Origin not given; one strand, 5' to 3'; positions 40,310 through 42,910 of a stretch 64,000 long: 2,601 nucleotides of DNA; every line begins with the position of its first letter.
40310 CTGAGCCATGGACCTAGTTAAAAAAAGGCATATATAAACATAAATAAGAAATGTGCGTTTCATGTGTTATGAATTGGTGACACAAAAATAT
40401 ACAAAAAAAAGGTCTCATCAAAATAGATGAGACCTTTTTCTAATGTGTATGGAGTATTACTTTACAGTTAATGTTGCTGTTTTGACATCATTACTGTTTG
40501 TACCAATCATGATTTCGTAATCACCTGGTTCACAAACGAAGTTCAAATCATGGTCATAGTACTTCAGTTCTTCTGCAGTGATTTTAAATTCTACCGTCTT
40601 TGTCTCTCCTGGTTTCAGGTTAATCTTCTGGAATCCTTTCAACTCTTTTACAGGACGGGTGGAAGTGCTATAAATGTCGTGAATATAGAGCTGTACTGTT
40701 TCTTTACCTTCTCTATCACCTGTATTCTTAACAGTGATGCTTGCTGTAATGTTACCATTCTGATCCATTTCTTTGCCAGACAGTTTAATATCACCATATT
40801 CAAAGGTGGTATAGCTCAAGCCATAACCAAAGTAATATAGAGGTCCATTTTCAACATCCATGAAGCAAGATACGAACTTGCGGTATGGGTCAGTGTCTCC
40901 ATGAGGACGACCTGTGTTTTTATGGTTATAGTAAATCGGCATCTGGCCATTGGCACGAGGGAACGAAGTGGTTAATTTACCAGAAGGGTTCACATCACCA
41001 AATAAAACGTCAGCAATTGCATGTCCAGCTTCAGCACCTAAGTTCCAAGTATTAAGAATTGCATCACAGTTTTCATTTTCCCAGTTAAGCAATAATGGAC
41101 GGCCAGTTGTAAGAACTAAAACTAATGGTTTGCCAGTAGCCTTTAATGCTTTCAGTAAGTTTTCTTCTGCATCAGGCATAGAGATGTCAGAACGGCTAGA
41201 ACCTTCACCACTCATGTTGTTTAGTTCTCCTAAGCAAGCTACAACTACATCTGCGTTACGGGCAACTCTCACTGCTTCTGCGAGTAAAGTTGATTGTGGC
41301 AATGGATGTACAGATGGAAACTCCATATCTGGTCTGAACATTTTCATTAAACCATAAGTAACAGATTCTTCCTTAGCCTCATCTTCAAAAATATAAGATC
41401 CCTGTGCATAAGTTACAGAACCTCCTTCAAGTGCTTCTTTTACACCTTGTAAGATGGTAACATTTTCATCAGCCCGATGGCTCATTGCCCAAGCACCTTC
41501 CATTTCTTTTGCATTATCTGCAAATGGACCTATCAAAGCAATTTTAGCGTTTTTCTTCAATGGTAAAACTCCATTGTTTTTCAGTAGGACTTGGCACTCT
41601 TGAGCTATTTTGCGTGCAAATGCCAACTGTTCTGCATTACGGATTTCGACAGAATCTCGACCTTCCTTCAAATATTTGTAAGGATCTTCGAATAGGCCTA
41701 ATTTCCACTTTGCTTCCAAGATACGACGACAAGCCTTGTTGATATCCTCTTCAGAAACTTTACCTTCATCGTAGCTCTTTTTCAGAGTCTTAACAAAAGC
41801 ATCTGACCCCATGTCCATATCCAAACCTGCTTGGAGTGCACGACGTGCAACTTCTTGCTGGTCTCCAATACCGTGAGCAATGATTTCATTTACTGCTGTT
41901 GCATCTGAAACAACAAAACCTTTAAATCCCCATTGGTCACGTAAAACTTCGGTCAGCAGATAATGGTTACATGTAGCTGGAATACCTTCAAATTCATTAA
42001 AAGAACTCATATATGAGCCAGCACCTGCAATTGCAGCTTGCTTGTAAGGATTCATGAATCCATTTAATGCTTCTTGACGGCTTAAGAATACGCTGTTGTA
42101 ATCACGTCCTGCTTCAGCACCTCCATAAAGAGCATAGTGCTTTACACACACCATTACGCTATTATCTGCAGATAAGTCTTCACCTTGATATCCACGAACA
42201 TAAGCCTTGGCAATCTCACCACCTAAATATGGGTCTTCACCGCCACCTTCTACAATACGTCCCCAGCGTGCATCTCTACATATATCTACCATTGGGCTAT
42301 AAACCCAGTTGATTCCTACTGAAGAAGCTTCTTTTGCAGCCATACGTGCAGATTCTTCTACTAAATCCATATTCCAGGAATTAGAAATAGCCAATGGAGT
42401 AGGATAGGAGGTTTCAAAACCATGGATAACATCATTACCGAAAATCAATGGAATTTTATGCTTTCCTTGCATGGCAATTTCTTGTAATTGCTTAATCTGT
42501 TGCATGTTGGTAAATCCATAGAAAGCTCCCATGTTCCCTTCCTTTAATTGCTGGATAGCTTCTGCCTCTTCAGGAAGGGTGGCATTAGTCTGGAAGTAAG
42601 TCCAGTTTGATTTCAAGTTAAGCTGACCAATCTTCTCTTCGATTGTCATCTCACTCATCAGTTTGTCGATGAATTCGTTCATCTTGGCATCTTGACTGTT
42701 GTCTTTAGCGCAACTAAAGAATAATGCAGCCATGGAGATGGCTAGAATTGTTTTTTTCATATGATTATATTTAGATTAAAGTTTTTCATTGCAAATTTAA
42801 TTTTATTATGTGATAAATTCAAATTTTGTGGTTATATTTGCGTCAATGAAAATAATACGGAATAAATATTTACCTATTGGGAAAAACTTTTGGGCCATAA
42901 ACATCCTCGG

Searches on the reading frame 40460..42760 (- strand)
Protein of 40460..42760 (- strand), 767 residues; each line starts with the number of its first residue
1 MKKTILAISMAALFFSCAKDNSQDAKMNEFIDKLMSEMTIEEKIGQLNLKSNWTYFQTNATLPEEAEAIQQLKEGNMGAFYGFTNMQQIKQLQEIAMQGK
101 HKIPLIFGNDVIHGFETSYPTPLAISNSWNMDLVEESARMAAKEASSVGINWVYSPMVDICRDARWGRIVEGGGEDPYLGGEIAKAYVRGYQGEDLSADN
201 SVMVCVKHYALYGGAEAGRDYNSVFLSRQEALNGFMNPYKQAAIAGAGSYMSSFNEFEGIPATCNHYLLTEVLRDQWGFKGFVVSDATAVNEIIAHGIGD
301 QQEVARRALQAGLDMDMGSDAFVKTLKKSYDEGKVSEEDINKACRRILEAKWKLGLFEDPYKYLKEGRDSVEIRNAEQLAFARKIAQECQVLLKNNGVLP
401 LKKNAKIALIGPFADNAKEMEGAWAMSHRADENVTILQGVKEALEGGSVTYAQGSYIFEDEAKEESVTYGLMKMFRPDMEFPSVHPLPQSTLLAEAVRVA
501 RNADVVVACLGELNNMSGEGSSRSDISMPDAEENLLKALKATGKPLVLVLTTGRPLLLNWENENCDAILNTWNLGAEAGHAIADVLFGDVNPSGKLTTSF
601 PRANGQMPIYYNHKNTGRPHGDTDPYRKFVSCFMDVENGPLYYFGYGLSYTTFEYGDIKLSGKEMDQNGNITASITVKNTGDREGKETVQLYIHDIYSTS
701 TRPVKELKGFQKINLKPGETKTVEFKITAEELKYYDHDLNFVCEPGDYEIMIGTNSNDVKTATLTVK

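Call 50: search_protein_families(library=pfam, proteins=[window:40460-42760:-], max_evalue=0.00001)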
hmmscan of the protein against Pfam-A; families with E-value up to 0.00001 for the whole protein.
window:40460-42760:- (767 aa): 3 families
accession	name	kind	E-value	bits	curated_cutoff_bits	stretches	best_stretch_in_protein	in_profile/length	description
PF00933.27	Glyco_hydro_3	-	2.7e-63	214.7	27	1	39-349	1-315/316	Glycosyl hydrolase family 3 N terminal domain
PF01915.27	Glyco_hydro_3_C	-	1.2e-57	195.5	31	1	391-650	2-200/200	Glycosyl hydrolase family 3 C-terminal domain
PF14310.12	Fn3-like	-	6.6e-26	90.7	25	1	687-756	1-71/71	Fibronectin type III-like domain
